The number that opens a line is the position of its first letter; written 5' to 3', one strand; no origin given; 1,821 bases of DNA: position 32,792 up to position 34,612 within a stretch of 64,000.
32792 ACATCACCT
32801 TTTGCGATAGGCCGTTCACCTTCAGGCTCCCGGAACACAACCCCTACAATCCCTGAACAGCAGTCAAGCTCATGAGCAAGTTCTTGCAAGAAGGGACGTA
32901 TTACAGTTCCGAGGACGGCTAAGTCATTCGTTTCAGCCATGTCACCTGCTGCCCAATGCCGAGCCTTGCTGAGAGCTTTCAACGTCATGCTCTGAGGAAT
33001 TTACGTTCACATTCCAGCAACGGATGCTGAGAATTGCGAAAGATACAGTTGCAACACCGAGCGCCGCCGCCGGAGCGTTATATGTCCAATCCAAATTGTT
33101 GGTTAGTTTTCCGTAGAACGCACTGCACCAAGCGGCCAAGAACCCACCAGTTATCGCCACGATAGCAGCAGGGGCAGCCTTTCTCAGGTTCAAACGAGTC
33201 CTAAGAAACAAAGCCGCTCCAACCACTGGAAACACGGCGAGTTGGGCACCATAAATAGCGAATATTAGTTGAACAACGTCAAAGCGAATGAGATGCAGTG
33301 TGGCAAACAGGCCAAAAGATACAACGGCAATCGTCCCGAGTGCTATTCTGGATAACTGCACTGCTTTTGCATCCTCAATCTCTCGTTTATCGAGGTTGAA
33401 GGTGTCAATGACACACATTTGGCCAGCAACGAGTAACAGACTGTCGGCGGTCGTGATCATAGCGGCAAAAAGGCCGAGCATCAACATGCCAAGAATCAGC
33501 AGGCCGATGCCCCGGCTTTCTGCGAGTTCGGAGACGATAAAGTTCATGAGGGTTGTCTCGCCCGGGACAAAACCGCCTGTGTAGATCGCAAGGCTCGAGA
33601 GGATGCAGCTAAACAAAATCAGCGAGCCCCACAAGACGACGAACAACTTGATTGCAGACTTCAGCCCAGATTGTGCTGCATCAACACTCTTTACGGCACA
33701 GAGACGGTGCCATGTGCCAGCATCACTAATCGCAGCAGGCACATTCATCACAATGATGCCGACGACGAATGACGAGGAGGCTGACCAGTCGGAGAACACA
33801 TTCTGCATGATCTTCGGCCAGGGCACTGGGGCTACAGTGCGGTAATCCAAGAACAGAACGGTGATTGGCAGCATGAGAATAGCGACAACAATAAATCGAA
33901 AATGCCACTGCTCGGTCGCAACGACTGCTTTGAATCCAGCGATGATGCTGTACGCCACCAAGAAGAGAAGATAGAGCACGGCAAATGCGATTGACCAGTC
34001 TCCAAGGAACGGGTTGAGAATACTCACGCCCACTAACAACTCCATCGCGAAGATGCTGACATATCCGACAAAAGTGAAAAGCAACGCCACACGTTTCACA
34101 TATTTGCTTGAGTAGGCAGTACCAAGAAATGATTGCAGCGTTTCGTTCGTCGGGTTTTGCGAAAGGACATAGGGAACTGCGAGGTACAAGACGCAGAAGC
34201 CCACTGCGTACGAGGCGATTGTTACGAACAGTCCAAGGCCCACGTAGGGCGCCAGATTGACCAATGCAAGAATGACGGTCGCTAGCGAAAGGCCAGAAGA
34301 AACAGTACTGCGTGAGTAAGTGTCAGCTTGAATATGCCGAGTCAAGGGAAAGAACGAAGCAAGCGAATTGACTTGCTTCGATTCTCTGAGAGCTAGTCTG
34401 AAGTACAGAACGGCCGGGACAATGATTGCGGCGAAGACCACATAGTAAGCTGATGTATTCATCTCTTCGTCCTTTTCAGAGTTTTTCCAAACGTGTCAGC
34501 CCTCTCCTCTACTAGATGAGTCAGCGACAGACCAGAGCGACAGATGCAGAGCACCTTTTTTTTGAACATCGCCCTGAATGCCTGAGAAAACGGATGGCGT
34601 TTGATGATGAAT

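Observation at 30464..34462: AT-richer four-gene operon: SSS-like transporter, orphan 415-aa protein, cyclodipeptide-synthase-like enzyme, GNAT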

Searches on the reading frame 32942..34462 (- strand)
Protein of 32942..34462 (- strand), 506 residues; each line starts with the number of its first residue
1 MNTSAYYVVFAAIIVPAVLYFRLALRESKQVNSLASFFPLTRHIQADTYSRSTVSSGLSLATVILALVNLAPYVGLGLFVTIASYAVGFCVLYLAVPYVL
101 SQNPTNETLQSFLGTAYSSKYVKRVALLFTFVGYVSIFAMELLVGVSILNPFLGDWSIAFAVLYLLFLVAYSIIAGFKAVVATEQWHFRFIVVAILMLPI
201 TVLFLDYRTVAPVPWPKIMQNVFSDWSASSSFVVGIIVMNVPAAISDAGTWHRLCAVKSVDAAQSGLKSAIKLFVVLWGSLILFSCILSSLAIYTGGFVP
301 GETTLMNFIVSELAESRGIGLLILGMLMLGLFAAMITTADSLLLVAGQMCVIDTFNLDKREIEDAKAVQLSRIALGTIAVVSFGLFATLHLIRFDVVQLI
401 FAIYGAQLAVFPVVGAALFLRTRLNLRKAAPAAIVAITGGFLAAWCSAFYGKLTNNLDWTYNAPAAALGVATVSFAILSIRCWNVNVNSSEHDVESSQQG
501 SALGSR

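Call 3: search_protein_families(library=pfam, proteins=[window:32942-34462:-], max_evalue=1)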
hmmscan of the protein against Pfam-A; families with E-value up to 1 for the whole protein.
window:32942-34462:- (506 aa): 0 families

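Call 4: search_protein_families(library=ncbifam, proteins=[window:32942-34462:-], max_evalue=1)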
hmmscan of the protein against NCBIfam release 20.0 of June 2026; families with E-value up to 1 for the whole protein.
window:32942-34462:- (506 aa): 1 family
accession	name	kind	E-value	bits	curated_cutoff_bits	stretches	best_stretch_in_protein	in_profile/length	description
TIGR00813.1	sss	superfamily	7.6e-09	35.1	184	1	81-420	45-396/411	sodium/solute symporter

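Call 44: search_solved_structures(query=A4, max_evalue=1, show_alignments=0)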
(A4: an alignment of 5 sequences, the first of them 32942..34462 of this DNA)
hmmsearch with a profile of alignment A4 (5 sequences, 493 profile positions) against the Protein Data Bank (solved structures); distinct sequences matched with E-value up to 1: 0.

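Call 47: search_protein_families(library=padloc, proteins=[window:32942-34462:-], max_evalue=0.1)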
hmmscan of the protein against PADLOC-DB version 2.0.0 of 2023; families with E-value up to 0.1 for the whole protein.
window:32942-34462:- (506 aa): 0 families

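Call 57: find_related_loci(query=A4, collection=genome_contigs, flank=8000)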
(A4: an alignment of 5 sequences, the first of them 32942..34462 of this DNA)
Query A4 (506 aa) in genome_contigs; peptide patterns used: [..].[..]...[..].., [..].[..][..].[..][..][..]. (x = any residue, [..] = any of these).
36 stretches matched a pattern; 9 encode a relative of the query (tblastn E <= 1e-3); 9 distinct loci.
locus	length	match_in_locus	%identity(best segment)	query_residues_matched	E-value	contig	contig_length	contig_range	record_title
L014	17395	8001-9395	54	16-480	1e-162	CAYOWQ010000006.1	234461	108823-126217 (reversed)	MAG TPA_asm: uncultured Isosphaeraceae bacterium isolate SRP237561_co1_6 genome assembly, contig: NODE_48_length_234461_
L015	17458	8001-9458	52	4-490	1e-143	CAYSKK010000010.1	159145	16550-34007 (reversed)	MAG TPA_asm: uncultured Chthoniobacter sp. isolate binchicken_co322_90 genome assembly, contig: NODE_149_length_159145_c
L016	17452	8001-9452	45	1-486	2e-131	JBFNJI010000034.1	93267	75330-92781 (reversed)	MAG: Candidatus Thiodiazotropha sp. isolate ctebehawaiim21_SYM1 c_000000000036, whole genome shotgun sequence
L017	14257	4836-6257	43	5-480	2e-127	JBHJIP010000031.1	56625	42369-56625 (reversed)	MAG: Leptolyngbyaceae cyanobacterium isolate pac_S1C3486_1 S1Ck141_110792, whole genome shotgun sequence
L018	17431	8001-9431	44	1-479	4e-127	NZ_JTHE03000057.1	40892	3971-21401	Lyngbya confervoides BDU141951 map unlocalized plasmid unnamed17 NODE_261_length_40892_cov_9.949945, whole genome shotgu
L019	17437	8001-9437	42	1-477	7e-123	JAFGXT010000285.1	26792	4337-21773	MAG: Victivallales bacterium isolate ZodW_Metabat.56 k87_16275402, whole genome shotgun sequence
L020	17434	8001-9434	44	1-480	1e-120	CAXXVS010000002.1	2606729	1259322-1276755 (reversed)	MAG: Desulfobacterales bacterium isolate 5e2e11cb-0a29-41e5-9cec-673f41953d49 genome assembly, contig: contig_2, whole g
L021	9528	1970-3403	43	1-480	2e-118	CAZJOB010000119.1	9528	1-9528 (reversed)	MAG TPA_asm: uncultured Desulfatiglans sp. isolate SRP192927_co6_698 genome assembly, contig: NODE_18632_length_9528_cov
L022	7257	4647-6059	41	2-475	6e-100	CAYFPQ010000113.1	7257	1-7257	MAG TPA_asm: uncultured Victivallales bacterium isolate ERP019367_co2_131 genome assembly, contig: NODE_6098_length_7257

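Call 62: search_protein_families(library=pfam, proteins=[L016:9464-11614:+, L018:9677-12022:+, L019:9433-11616:+, L016:11611-13095:+, L018:12027-13592:+, L020:11712-13145:+, L016:13088-13774:+, L018:13547-14443:+, L020:13139-14026:+, L022:3268-4764:+], max_evalue=0.1)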
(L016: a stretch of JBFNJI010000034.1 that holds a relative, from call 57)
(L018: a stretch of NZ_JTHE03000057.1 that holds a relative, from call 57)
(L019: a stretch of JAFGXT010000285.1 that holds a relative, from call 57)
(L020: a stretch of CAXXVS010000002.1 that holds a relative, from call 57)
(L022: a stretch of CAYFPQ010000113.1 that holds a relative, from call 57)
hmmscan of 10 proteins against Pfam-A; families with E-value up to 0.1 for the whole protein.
L016:9464-11614:+ (716 aa): 3 families
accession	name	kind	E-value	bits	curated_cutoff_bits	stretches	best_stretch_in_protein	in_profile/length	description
PF00583.31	Acetyltransf_1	-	1.6e-06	28.8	20.7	1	42-130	12-104/116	Acetyltransferase (GNAT) family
PF23209.2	IDM1_C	-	0.00011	22.7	33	1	61-121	33-94/140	Increased DNA methylation 1, C-terminal domain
PF13508.13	Acetyltransf_7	-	0.027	15.3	27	1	69-156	12-82/84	Acetyltransferase (GNAT) domain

L018:9677-12022:+ (781 aa): 1 family
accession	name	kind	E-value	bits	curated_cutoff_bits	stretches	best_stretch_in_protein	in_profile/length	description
PF05042.19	Caleosin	-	0.028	14.8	27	1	531-603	74-146/170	Caleosin related protein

L019:9433-11616:+ (727 aa): 4 families
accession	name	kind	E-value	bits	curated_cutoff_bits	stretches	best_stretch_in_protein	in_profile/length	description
PF00583.31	Acetyltransf_1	-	5e-08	33.7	20.7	1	54-127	15-91/116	Acetyltransferase (GNAT) family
PF13508.13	Acetyltransf_7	-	2.4e-06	28.3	27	1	72-125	3-57/84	Acetyltransferase (GNAT) domain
PF13673.13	Acetyltransf_10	-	0.0002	21.8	23.6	1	55-134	13-90/128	Acetyltransferase (GNAT) domain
PF08445.16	FR47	-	0.0029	18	22.1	1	96-140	22-66/86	FR47-like protein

L016:11611-13095:+ (494 aa): 1 family
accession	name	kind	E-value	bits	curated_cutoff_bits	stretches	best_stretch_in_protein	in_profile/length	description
PF00486.34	Trans_reg_C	-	0.044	14.3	26.2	0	447-478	5-36/77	Transcriptional regulatory protein, C terminal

L018:12027-13592:+ (521 aa): 2 families
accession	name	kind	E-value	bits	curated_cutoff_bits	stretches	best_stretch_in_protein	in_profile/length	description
PF20215.3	DUF6575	-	0.05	13.4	26.6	0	239-293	108-161/218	Family of unknown function (DUF6575)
PF24928.1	DUF7748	-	0.071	13.7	25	0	317-372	29-79/92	Domain of unknown function (DUF7748)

L020:11712-13145:+ (477 aa): 0 families

L016:13088-13774:+ (228 aa): 1 family
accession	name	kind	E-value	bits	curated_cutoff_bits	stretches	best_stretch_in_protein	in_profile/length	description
PF04542.20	Sigma70_r2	-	7e-13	48.6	24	1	43-107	1-65/71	Sigma-70 region 2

L018:13547-14443:+ (298 aa): 1 family
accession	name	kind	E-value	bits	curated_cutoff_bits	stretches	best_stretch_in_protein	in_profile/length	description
PF04542.20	Sigma70_r2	-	9.1e-11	41.8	24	1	62-106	19-63/71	Sigma-70 region 2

L020:13139-14026:+ (295 aa): 3 families
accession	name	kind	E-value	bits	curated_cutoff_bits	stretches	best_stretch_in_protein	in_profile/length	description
PF04542.20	Sigma70_r2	-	1.8e-07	31.3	24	1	38-101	2-61/71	Sigma-70 region 2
PF07638.17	Sigma70_ECF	-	0.00051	20.4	21.1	1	21-76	6-59/185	ECF sigma factor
PF20652.3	Sec8_C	-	0.034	14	25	1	27-57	123-150/260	Exocyst complex component Sec8 C-terminal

L022:3268-4764:+ (498 aa): 1 family
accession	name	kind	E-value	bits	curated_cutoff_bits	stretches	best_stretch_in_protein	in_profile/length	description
PF16715.11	CDPS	-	6.9e-09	36.2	27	1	248-418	20-186/220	Cyclodipeptide synthase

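Call 74: find_related_loci(query=A4, collection=metagenome_contigs, flank=7000)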
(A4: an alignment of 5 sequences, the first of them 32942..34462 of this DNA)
Query A4 (506 aa) in metagenome_contigs; peptide patterns used: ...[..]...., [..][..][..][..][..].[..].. (x = any residue, [..] = any of these).
206 stretches matched a pattern; 12 encode a relative of the query (tblastn E <= 1e-3); 12 distinct loci.
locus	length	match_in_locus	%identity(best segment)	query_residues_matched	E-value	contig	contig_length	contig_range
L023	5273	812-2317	51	1-502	2e-158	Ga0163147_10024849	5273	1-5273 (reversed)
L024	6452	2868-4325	53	1-484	1e-156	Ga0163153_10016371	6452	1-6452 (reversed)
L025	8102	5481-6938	53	1-484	5e-156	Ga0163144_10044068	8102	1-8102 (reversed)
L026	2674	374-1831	52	1-484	2e-163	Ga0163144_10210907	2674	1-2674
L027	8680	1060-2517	53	1-484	2e-149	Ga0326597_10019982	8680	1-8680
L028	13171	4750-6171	43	5-480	9e-128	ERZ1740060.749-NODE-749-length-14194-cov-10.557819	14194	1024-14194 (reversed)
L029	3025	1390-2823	44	1-480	1e-130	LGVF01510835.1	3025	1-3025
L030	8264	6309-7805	44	1-501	2e-125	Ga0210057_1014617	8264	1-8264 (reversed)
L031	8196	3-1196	52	89-484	2e-123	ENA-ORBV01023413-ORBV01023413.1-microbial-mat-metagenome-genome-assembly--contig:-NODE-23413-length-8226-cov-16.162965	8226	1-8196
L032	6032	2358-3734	43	1-458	8e-112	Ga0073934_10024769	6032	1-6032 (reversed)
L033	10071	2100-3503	40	1-471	1e-103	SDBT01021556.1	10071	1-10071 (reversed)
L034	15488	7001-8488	52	1-493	5e-144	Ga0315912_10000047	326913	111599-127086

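Call 82: search_dna_similar(query=window:32942-34462:-, collection=plasmids, mode=protein, max_evalue=1e-10, max_rows=20)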
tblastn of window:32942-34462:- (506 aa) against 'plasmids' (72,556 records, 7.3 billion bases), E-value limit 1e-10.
No match.

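Call 83: find_related_loci(query=A4, collection=viral_contigs, flank=7000)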
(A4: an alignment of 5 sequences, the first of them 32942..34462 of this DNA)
Query A4 (506 aa) in viral_contigs; peptide patterns used: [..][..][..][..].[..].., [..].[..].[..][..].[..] (x = any residue, [..] = any of these).
51 stretches matched a pattern, but none encodes a relative of the query by tblastn (E <= 1e-3).

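Call 86: list_cluster_members(proteins=[window:32942-34462:-, window:31693-32940:-, window:31693-32988:-, window:30930-31622:-, window:30464-30940:-])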
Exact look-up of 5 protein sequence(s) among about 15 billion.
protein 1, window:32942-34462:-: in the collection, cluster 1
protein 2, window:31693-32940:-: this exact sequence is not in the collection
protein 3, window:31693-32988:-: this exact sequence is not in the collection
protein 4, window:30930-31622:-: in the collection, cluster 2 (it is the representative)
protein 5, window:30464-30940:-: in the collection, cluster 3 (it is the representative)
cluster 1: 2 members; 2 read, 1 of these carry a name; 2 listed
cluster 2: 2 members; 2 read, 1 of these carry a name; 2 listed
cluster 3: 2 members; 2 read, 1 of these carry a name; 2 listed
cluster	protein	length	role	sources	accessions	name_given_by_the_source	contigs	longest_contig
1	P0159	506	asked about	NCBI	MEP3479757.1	MAG: hypothetical protein ABJZ55_10955 [Fuerstiella sp.]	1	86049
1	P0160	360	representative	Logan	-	-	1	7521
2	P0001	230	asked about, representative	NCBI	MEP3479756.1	MAG: tRNA-dependent cyclodipeptide synthase [Fuerstiella sp.]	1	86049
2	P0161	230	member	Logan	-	-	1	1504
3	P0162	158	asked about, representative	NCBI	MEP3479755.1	MAG: hypothetical protein ABJZ55_10945 [Fuerstiella sp.]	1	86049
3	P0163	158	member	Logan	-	-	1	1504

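Call 87: search_protein_families(library=ncbifam, alignment_id=A4, max_evalue=0.01)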
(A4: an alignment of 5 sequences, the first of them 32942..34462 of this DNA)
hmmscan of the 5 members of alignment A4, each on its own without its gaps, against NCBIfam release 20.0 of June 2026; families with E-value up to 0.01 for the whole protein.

A. member 1, window:32942-34462:- (506 aa): 1 family
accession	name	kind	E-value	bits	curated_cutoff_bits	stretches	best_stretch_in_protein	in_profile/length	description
TIGR00813.1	sss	superfamily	7.6e-09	35.1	184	1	81-420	45-396/411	sodium/solute symporter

B. families by the number of members that match (of 5 scanned): 4 families
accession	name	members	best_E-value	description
TIGR00813.1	sss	5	1.9e-11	sodium/solute symporter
TIGR03648.1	Na_symport_lg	2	0.00097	VC_2705 family sodium/solute symporter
TIGR02121.1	Na_Pro_sym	1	1.1e-06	sodium/proline symporter PutP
TIGR02119.1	panF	1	0.00022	sodium/pantothenate symporter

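Call 90: search_protein_families(library=phrogs, proteins=[window:32942-34462:-, L016:11611-13095:+, L018:9677-12022:+], max_evalue=0.01)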
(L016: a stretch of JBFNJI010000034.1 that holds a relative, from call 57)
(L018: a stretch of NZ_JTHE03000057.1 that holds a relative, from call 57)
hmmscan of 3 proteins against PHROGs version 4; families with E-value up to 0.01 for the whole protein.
window:32942-34462:- (506 aa): 1 family
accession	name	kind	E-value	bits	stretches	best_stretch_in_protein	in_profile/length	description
phrog_15045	-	unknown function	0.00027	21.2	1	232-428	243-432/507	-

L016:11611-13095:+ (494 aa): 0 families

L018:9677-12022:+ (781 aa): 0 families

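Call 101: search_protein_families(library=pfam, proteins=[L024:1094-2206:+, L024:2203-2856:+, L024:4504-4905:+, L032:1147-1548:+, L032:3878-4291:+, L033:1354-2100:+, L034:9340-10626:-, L027:2538-5735:-, L014:12086-13540:-, L014:6461-7429:-], max_evalue=0.01)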
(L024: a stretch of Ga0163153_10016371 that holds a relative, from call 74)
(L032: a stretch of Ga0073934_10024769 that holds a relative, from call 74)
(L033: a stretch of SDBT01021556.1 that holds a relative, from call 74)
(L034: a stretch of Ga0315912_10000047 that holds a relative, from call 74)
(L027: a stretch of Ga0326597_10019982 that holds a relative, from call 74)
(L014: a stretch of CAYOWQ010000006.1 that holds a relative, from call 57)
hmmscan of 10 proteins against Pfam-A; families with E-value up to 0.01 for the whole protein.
L024:1094-2206:+ (370 aa): 0 families

L024:2203-2856:+ (217 aa): 1 family
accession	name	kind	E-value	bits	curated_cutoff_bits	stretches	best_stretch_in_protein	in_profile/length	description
PF16715.11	CDPS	-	0.0034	17.6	27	1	35-167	35-171/220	Cyclodipeptide synthase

L024:4504-4905:+ (133 aa): 0 families

L032:1147-1548:+ (133 aa): 0 families

L032:3878-4291:+ (137 aa): 0 families

L033:1354-2100:+ (248 aa): 1 family
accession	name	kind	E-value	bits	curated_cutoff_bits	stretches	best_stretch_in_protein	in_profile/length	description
PF16715.11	CDPS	-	2.7e-05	24.4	27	1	39-195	20-176/220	Cyclodipeptide synthase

L034:9340-10626:- (428 aa): 4 families
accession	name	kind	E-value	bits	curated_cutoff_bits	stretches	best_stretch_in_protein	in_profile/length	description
PF13508.13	Acetyltransf_7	-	1.1e-11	45.4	27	1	60-152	3-83/84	Acetyltransferase (GNAT) domain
PF00583.31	Acetyltransf_1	-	1.8e-10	41.6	20.7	1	58-127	31-105/116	Acetyltransferase (GNAT) family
PF13673.13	Acetyltransf_10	-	0.0001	22.8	23.6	1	44-115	15-83/128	Acetyltransferase (GNAT) domain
PF14542.12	Acetyltransf_CG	-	0.0013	19.3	30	1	68-115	8-56/80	GCN5-related N-acetyl-transferase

L027:2538-5735:- (1065 aa): 5 families
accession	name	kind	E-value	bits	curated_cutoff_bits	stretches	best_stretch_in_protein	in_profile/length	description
PF19974.5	TCAD9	-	4.5e-08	33.1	40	1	440-598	255-399/429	Ternary complex associated domain 9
PF13672.11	PP2C_2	-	5.3e-07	29.8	24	1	848-1016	11-183/209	Protein phosphatase 2C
PF01636.29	APH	-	2e-06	28.2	23.2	1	466-529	145-203/239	Phosphotransferase enzyme family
PF07228.17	SpoIIE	-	3e-05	24.5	25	1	859-1059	2-188/192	Stage II sporulation protein E (SpoIIE)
PF03109.22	ABC1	-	0.0022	17.6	22.9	1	490-548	181-237/244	ABC1 atypical kinase-like domain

L014:12086-13540:- (484 aa): 0 families

L014:6461-7429:- (322 aa): 0 families
